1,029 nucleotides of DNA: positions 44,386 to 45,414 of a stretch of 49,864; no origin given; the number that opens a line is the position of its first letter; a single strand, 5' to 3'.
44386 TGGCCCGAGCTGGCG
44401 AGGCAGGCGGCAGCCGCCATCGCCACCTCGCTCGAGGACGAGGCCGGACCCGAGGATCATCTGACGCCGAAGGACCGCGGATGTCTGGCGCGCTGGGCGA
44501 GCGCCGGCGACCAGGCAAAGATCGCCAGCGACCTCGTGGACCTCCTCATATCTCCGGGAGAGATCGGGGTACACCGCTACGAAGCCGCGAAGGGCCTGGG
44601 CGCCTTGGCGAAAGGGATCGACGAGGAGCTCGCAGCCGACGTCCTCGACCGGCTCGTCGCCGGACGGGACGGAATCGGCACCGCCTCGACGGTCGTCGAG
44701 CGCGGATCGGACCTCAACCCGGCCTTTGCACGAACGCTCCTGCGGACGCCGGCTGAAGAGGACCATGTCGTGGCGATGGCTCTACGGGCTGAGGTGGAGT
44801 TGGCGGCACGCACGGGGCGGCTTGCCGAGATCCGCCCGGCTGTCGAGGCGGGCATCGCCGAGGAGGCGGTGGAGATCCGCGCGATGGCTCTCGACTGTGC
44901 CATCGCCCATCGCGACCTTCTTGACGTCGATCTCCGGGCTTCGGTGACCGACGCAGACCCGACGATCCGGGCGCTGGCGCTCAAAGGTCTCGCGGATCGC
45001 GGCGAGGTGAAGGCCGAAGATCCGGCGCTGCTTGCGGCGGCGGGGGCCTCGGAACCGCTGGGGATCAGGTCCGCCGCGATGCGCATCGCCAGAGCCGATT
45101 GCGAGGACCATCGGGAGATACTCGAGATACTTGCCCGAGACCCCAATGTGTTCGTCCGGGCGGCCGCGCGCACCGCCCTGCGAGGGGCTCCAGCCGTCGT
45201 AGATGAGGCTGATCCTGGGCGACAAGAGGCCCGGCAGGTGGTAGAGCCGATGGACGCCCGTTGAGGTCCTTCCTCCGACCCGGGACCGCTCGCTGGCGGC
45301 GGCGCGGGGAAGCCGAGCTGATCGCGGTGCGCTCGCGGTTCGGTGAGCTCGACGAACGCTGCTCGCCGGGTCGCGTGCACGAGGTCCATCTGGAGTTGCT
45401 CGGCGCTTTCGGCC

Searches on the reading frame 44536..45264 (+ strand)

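Call 95: search_protein_families(library=pfam, proteins=[window:44536-45264:+], max_evalue=0.001)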
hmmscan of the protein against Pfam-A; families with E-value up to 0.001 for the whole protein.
window:44536-45264:+ (242 aa): 1 family
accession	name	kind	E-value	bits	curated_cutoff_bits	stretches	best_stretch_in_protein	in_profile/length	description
PF02985.28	HEAT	-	0.0002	21.8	23.5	0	195-215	4-24/31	HEAT repeat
